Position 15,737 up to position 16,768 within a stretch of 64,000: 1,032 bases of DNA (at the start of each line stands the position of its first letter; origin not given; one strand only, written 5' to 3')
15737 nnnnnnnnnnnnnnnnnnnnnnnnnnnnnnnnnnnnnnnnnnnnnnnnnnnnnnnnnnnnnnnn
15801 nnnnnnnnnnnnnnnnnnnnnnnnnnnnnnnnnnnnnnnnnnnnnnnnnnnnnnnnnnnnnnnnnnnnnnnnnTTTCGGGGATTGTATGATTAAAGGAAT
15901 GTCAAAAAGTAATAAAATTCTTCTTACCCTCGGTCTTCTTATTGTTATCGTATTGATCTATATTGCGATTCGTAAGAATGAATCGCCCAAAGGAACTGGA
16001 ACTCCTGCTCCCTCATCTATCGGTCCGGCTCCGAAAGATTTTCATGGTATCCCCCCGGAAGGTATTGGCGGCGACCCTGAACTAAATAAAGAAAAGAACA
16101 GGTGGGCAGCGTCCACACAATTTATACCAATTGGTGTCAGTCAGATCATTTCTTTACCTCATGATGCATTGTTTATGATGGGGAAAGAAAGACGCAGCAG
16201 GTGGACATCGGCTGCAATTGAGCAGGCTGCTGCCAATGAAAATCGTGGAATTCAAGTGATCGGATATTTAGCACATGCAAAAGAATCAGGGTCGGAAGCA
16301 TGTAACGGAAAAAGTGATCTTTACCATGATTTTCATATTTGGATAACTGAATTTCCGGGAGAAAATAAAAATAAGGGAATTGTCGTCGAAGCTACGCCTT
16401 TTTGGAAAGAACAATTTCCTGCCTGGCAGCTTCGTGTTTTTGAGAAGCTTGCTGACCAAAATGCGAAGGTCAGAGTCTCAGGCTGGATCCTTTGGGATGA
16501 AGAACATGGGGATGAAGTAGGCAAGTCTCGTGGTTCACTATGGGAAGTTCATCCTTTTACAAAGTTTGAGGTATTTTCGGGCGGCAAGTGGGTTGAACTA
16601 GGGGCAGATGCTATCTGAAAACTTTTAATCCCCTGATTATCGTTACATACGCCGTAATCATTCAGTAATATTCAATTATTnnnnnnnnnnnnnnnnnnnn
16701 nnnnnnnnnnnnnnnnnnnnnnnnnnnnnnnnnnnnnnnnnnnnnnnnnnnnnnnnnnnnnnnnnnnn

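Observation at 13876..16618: Four-gene cassette: paralogous lipoproteins of unknown family flanking an MsrP-like molybdoenzyme and a b-type cytochrome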

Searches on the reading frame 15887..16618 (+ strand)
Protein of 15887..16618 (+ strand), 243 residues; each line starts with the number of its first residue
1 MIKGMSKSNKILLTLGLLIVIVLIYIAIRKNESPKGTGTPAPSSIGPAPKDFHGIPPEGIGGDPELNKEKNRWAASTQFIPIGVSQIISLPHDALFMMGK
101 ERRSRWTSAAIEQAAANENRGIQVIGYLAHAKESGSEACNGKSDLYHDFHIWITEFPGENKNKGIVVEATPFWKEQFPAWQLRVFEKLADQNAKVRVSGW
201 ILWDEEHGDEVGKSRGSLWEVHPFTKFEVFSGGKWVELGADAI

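Call 3: search_protein_families(library=pfam, proteins=[window:15887-16618:+], max_evalue=0.1)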
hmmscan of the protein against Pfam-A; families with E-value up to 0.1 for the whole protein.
window:15887-16618:+ (243 aa): 0 families

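Call 5: search_protein_families(library=ncbifam, proteins=[window:15887-16618:+], max_evalue=1)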
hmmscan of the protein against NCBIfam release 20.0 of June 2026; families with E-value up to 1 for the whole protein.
window:15887-16618:+ (243 aa): 1 family
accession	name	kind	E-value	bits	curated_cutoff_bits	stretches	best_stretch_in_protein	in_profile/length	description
TIGR01167.1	LPXTG_anchor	domain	0.2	12.4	15.9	1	6-32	7-33/34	LPXTG cell wall anchor domain-containing protein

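Call 6: search_solved_structures(query=window:15887-16618:+, max_evalue=10)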
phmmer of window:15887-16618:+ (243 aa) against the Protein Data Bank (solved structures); distinct sequences matched with E-value up to 10: 0.

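Call 7: find_homologous_proteins(query=window:15887-16618:+)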
Query window:15887-16618:+ (243 aa): 73 proteins with E <= 0.001 among 326 candidates.
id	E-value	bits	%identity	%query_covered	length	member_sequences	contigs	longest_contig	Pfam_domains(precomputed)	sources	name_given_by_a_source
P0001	8.7e-127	440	79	99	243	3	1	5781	-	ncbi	-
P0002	2.9e-125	435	78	98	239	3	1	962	-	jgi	-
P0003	3.9e-120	418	76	98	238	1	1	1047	-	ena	-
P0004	5.5e-118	411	75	98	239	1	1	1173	-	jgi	-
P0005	7.5e-118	411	73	98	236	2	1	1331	-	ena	-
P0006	1.9e-116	406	74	98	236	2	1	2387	-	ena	-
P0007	2.7e-116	406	74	98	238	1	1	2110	-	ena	-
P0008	4.5e-116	405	74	96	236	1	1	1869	-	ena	-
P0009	1.9e-115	403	72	98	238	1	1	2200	-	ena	-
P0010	3.8e-115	402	71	100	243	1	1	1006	-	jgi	jgi:hypothetical protein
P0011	5.1e-111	388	71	96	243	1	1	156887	-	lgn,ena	-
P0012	1.1e-110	387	73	89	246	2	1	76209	-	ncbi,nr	ncbi:MAG: hypothetical protein Q8916_01600 [Bacteroidota bacterium]|nr:hypothetical protein [Bactero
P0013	7.6e-109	381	68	98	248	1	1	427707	-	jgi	jgi:hypothetical protein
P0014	1.9e-107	377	70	96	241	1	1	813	-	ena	-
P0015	1.7e-106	374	67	96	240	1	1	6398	-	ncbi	ncbi:MAG: hypothetical protein ACHQM6_02430 [Candidatus Kapaibacterium sp.]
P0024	2.2e-98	347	62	96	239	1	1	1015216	-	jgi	jgi:hypothetical protein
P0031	2.5e-81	291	59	90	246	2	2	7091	-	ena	-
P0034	8.1e-76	273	54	92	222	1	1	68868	-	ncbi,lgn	-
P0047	1.6e-67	246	51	79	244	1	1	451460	-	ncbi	-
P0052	3.2e-63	232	50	74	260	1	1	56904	-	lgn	-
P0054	5.7e-63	231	45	95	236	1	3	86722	-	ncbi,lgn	-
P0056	2.8e-62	229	48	93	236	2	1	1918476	-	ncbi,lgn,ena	-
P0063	3.5e-40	156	40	89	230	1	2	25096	-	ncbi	-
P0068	1.3e-36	145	34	93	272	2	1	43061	-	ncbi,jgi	ncbi:MAG TPA: hypothetical protein VIF83_04410 [Gemmatimonadaceae bacterium]|jgi:hypothetical protei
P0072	2.1e-33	134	34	96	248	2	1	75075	-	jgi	jgi:hypothetical protein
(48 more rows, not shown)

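Call 9: find_encoding_contigs(protein=P0068, flank=6000, max_places=3)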
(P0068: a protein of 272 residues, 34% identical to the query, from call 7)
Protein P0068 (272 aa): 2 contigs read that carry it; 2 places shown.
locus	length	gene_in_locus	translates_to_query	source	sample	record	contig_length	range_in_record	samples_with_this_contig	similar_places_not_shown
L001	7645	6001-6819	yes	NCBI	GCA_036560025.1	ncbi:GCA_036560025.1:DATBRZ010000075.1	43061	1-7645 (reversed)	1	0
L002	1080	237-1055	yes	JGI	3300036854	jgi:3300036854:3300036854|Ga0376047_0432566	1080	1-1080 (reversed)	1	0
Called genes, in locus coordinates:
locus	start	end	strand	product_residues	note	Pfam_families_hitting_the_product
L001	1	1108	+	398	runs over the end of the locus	PF00595:PDZ (faint), PF13180:PDZ_2, PF17820:PDZ_6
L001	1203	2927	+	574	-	PF20142:Scaffold, PF01471:PG_binding_1 (faint), PF03734:YkuD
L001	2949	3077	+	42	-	-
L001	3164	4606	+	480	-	PF01546:Peptidase_M20, PF07687:M20_dimer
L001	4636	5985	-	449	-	PF22807:TrAA12, PF23500:DUF7133 (faint), PF07995:GSDH (weak)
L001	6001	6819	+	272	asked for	-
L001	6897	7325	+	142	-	PF03795:YCII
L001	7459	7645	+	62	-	?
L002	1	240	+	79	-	?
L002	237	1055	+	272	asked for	-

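Call 10: find_encoding_contigs(protein=P0072, flank=6000, max_places=3)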
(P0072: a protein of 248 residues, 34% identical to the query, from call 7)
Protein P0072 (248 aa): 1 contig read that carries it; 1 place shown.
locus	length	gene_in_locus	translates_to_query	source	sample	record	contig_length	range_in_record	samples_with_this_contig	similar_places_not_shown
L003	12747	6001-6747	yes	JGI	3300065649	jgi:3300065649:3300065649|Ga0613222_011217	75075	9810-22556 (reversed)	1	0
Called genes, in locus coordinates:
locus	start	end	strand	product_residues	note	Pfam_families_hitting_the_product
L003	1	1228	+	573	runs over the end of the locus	PF20142:Scaffold, PF03734:YkuD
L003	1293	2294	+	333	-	PF02369:Big_1, PF13620:CarboxypepD_reg (weak)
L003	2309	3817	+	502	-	PF01546:Peptidase_M20, PF07687:M20_dimer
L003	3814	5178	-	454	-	PF22807:TrAA12, PF23500:DUF7133 (weak), PF07995:GSDH (weak)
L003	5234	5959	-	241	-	PF04402:SIMPL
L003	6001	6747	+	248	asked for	-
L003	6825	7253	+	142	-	PF03795:YCII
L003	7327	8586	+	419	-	PF04542:Sigma70_r2, PF08281:Sigma70_r4_2, PF20239:DUF6596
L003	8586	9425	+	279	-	PF02739:5_3_exonuc_N, PF01367:5_3_exonuc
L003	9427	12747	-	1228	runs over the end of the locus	PF13620:CarboxypepD_reg, PF13715:CarbopepD_reg_2 (faint)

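Call 11: find_encoding_contigs(protein=P0063, flank=6000, max_places=3)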
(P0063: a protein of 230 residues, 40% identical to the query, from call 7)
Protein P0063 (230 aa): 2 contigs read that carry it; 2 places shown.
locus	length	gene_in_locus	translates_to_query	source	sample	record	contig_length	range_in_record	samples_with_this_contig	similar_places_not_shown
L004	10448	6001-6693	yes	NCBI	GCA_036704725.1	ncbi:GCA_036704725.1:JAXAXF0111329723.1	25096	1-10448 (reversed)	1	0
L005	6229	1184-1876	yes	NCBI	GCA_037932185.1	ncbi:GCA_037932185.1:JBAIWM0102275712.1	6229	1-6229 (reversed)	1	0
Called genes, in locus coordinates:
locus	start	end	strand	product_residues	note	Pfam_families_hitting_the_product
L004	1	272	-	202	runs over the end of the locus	PF07879:PHB_acc_N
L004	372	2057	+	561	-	PF17391:Urocanase_N, PF01175:Urocanase, PF17392:Urocanase_C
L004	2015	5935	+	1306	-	PF00512:HisKA (faint), PF02518:HATPase_c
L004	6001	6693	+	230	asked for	-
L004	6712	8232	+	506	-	-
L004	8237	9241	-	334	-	-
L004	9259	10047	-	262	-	PF01066:CDP-OH_P_transf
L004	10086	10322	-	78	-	PF04325:DUF465 (weak)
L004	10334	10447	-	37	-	?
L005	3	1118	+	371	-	?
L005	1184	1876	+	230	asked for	-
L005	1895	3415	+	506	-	-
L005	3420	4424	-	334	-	-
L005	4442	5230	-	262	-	PF01066:CDP-OH_P_transf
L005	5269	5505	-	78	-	PF04325:DUF465 (weak)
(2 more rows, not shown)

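Call 12: find_encoding_contigs(protein=P0056, flank=6000, max_places=2)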
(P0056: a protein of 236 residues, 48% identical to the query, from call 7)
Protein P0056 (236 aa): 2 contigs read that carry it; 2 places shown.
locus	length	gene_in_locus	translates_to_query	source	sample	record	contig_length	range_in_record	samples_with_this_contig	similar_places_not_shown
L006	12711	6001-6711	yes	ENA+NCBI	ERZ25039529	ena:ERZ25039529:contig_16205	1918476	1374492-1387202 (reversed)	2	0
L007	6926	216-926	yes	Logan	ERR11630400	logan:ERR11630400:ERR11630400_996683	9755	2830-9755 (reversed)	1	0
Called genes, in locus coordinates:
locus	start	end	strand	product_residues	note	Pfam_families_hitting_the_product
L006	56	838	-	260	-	PF22435:MRM3-like_sub_bind, PF08032:SpoU_sub_bind, PF00588:SpoU_methylase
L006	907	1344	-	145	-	PF01127:Sdh_cyt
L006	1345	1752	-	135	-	PF01127:Sdh_cyt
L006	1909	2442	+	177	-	-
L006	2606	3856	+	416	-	-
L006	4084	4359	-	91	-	PF12441:CopG_antitoxin (weak)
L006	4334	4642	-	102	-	PF04365:BrnT_toxin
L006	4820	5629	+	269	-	-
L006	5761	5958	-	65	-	-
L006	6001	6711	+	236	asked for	-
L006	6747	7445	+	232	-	PF09832:DUF2059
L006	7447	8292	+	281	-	PF01177:Asp_Glu_race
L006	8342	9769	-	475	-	PF00578:AhpC-TSA, PF08534:Redoxin, PF13905:Thioredoxin_8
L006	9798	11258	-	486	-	PF00578:AhpC-TSA, PF08534:Redoxin, PF13905:Thioredoxin_8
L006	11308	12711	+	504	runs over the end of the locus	-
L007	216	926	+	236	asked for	-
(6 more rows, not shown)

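Call 13: find_encoding_contigs(protein=P0047, flank=6000, max_places=2)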
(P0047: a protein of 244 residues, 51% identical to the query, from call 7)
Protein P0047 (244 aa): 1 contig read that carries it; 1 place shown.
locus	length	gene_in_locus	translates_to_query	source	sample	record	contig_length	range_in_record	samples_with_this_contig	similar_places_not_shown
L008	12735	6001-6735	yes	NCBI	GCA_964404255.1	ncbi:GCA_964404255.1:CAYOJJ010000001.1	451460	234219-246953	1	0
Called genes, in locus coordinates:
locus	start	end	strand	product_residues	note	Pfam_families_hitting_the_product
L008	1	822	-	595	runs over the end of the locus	-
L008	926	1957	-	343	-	PF26550:Tricorn_2nd (faint), PF23381:Beta-prop_IFT122_1st (faint), PF26549:Tricorn_N (faint), PF07676:PD40 (faint)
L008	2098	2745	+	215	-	PF04542:Sigma70_r2, PF08281:Sigma70_r4_2, PF04545:Sigma70_r4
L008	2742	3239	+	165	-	-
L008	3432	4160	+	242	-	PF00510:COX3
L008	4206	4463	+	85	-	PF03626:COX4_pro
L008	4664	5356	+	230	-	PF00174:Oxidored_molyb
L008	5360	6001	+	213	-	PF01292:Ni_hydr_CYTB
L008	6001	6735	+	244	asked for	-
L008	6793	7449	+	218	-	PF09832:DUF2059 (weak)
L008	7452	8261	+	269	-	PF01177:Asp_Glu_race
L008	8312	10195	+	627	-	-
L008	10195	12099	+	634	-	-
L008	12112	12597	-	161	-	PF18962:Por_Secre_tail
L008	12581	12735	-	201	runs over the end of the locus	-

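Call 14: find_encoding_contigs(protein=P0024, flank=6000, max_places=2)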
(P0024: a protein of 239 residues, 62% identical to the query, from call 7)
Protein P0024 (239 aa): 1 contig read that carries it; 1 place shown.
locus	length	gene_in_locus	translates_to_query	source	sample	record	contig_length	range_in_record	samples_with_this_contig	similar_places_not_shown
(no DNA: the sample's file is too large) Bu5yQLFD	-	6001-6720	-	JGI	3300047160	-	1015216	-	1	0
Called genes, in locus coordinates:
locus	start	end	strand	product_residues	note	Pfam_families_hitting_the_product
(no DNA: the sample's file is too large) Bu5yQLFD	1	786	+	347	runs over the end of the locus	PF03447:NAD_binding_3, PF00742:Homoserine_dh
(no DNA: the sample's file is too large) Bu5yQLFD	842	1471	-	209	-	-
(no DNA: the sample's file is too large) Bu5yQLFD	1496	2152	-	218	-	PF04542:Sigma70_r2, PF04545:Sigma70_r4, PF08281:Sigma70_r4_2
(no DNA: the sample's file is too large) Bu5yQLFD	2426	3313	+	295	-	PF00510:COX3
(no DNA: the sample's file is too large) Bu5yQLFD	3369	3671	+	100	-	PF03626:COX4_pro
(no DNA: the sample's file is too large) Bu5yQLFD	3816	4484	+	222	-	-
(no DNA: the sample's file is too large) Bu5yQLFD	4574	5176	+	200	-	PF00174:Oxidored_molyb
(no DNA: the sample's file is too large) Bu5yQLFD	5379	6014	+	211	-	PF01292:Ni_hydr_CYTB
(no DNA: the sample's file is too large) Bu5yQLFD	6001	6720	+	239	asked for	-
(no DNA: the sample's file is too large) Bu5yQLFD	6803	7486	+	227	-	-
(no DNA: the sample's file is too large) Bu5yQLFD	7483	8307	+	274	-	PF01177:Asp_Glu_race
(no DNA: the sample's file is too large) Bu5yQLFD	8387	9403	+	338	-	PF12127:FloA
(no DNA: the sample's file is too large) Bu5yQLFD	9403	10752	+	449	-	PF02878:PGM_PMM_I, PF02879:PGM_PMM_II, PF02880:PGM_PMM_III, PF00408:PGM_PMM_IV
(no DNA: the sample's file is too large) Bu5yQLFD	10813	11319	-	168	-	PF05163:DinB (weak)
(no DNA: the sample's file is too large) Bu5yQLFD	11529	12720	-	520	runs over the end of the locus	PF11638:DnaA_N, PF00308:Bac_DnaA, PF01695:IstB_IS21, PF00004:AAA (weak), PF08299:Bac_DnaA_C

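Call 15: find_encoding_contigs(protein=P0052, flank=6000, max_places=2)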
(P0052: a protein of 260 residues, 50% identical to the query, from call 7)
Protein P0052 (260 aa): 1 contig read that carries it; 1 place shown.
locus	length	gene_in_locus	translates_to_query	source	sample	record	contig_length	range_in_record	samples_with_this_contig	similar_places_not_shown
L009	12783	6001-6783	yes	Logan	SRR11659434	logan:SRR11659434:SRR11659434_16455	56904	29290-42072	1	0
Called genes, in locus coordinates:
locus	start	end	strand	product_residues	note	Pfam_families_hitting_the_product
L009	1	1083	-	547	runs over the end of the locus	PF13231:PMT_2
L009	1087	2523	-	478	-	PF00133:tRNA-synt_1 (faint), PF01406:tRNA-synt_1e, PF01921:tRNA-synt_1f (faint), PF09334:tRNA-synt_1g (faint), PF09190:DALR_2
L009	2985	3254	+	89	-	-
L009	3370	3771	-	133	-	-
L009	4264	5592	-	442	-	PF05977:MFS_3, PF07690:MFS_1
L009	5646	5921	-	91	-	-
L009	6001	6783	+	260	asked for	-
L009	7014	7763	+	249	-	PF09832:DUF2059 (weak)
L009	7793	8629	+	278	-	PF01177:Asp_Glu_race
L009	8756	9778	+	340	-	PF12127:FloA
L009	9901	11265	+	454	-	PF02878:PGM_PMM_I, PF02879:PGM_PMM_II, PF02880:PGM_PMM_III, PF00408:PGM_PMM_IV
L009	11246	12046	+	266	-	PF11340:DUF3142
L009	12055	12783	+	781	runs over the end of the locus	-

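Call 18: search_solved_structures(query=A1, max_evalue=10, show_alignments=2)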
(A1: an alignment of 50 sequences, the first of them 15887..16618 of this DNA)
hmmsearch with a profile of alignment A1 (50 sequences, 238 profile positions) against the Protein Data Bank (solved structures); distinct sequences matched with E-value up to 10: 2.
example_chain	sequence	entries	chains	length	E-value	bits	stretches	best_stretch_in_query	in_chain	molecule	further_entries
5bs1_A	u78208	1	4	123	0.86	12.3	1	14-96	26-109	CrRbcX-IIa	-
5bs2_A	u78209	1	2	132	1.1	12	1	14-96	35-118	Ribulose bisphosphate carboxylase large chain,CrRbcX-IIa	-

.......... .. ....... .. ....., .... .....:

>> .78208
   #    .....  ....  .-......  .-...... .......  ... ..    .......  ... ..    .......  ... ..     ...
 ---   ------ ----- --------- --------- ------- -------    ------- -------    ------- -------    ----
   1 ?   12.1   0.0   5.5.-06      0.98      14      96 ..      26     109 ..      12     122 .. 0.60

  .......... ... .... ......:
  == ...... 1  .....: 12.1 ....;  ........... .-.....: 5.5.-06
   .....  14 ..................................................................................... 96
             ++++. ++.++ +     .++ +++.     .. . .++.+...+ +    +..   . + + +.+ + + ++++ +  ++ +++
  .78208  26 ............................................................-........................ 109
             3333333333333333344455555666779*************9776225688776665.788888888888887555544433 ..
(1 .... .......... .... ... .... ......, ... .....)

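Call 20: search_protein_families(library=pfam, alignment_id=A1, max_evalue=1)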
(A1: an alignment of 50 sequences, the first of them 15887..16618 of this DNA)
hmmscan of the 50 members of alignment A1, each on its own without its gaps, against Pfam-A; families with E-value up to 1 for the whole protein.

A. member 1, window:15887-16618:+ (243 aa): 1 family
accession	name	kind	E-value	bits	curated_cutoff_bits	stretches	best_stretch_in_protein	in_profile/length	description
PF00746.26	Gram_pos_anchor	-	0.1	13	20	1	6-31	14-39/43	LPXTG cell wall anchor motif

B. families by the number of members that match (of 50 scanned): 18 families
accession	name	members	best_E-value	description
PF21777.3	SDR-like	9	0.0052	Short chain dehydrogenase-like protein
PF17277.7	DUF5342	7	0.018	Family of unknown function (DUF5342)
PF19135.5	DUF5818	3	0.052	Protein of unknown function (DUF5818)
PF15201.11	Rod_cone_degen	1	0.013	Progressive rod-cone degeneration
PF20087.4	DUF6479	1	0.015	Family of unknown function (DUF6479)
PF08139.17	LPAM_1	1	0.065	Prokaryotic membrane lipoprotein lipid attachment site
PF07584.16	BatA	1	0.08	Aerotolerance regulator N-terminal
PF00746.26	Gram_pos_anchor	1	0.1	LPXTG cell wall anchor motif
PF14358.11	DUF4405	1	0.11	Domain of unknown function (DUF4405)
PF19752.4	DUF6239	1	0.11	Family of unknown function (DUF6239)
PF04940.18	BLUF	1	0.12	Sensors of blue-light using FAD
PF17166.9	DUF5126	1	0.12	Domain of unknown function (DUF5126)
PF02172.21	KIX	1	0.15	KIX domain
PF07691.17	PA14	1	0.2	PA14 domain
PF19886.4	DUF6359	1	0.2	Domain of unknown function (DUF6359)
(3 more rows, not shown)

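Call 26: predict_structure(alignment_id=A1)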
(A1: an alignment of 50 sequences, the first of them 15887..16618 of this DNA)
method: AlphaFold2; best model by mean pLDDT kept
length: 243 residues; sequences in the alignment: 50
mean_pLDDT: 91.7   pTM: 0.79
mean pLDDT of the five models: 91.7, 91.5, 91.2, 90.9, 89.5
residues with pLDDT >= 90: 203; 70-90: 15; 50-70: 19; < 50: 6
segments of 3 or more residues with pLDDT < 50: 36-39
pLDDT, mean of each block of 10 residues (from residue 1): 66 93 89 52 70 96 97 95 98 98 98 97 98 95 96 98 98 95 98 98 97 98 98 92 49
secondary structure, 60 per line:
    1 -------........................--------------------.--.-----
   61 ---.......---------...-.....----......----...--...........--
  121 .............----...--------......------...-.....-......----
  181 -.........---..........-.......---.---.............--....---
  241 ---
elements in order: H8-31 H64-70 E80-82 H84-88 H93-98 H108-118 E121-133 E149-154 E165-169 H171-176 H182-190 E194-203 H205-210 E219-231 E234-237
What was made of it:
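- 15887..16618 (+): Downstream OB-fold paralog ('LipoB'), 243 aa, N-terminal signal-anchor helix and no lipobox. AF2 model pLDDT 91.7: helix 8-31, an N-terminal helix/loop subdomain at about 50-120, and an OB barrel at 121-237 (call 26).
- Checked: It has an 18-residue hydrophobic anchor, modelled as helix 8-31 (call 26), so it is a signal-anchored protein and not a lipoprotein.
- Fold: pLDDT 91.7, OB topology with a helix between strands 3 and 4 (call 26).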

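Call 29: fold_search(model_id=the predicted structure, library=pdb)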
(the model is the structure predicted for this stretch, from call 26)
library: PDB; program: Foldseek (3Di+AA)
matches with E <= 10: 830; with E <= 0.001: 3
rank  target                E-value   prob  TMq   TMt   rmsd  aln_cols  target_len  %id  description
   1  9sh8                  7.0e-04  1.00  0.25  0.15   6.1       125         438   15  Thermus thermophilus asparaginyl-tRNA synthetase with bound sulphamoyl-analogue of asparaginyl-adenylate (AsnAMS) (released 2025-09-17)
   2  6lbu_A                7.4e-04  1.00  0.34  0.43  12.2       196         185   12  Crystal structure of yeast Stn1 and Ten1 (released 2020-07-15)
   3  9sh9_A                7.9e-04  1.00  0.26  0.16   5.9       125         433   14  Thermus thermophilus asparaginyl-tRNA synthetase dimer with bound ATP (released 2025-09-17)
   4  4gn4_B                1.1e-03  1.00  0.30  0.60   4.8       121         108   16  OBody AM2EP06 bound to hen egg-white lysozyme (released 2013-08-21)
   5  5zg8                  1.3e-03  1.00  0.25  0.16   6.2       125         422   14  Crystal Structure of TtNRS (released 2019-03-13)
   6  3nel_A                1.4e-03  1.00  0.26  0.16   6.8       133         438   18  Aspartyl-tRNA synthetase complexed with aspartic acid (released 2010-08-04)
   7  1b8a_A                1.6e-03  1.00  0.27  0.16   6.8       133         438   15  ASPARTYL-TRNA SYNTHETASE (released 1999-02-02)
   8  6ka6_C                1.7e-03  0.97  0.27  0.15  11.6       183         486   11  Crystal structure of plasmodium lysyl-tRNA synthetase in complex with a cladosporin derivative 1 (released 2020-04-08)
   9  5zh2_B                2.2e-03  0.97  0.26  0.15  11.3       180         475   12  CRYSTAL STRUCTURE OF PfKRS WITH INHIBITOR CLADO-5 (released 2018-06-27)
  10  3kf8_A                3.2e-03  0.97  0.31  0.35   7.5       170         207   16  Crystal structure of C. tropicalis Stn1-ten1 complex (released 2009-12-22)
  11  6ka6_A                3.4e-03  0.97  0.28  0.15  11.8       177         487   12  Crystal structure of plasmodium lysyl-tRNA synthetase in complex with a cladosporin derivative 1 (released 2020-04-08)
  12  3kfu_A                3.6e-03  1.00  0.24  0.16   6.1       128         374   12  Crystal structure of the transamidosome (released 2010-08-25)
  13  6hcu_A                3.6e-03  0.93  0.26  0.14  11.8       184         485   10  Crystal Structure of Lysyl-tRNA Synthetase from Plasmodium falciparum bound to a difluoro cyclohexyl chromone ligand (released 2019-04-03)
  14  6agt_B                3.6e-03  0.93  0.26  0.14  12.3       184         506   12  Crystal structure of PfKRS complexed with chromone inhibitor (released 2019-03-13)
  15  6wbd_A                4.0e-03  0.96  0.26  0.15  13.1       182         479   10  Crystal Structure of Lysyl-tRNA synthetase from Stenotrophomonas maltophilia with bound L-lysine (released 2020-04-08)
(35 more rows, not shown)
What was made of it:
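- Closest known: tRNA_anti-codon-type OB folds. Same: These are the nearest solved folds by Foldseek (call 29) and have the same five-strand topology (call 26).
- The typhoid-toxin B subunit appears among the fold matches (call 29).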
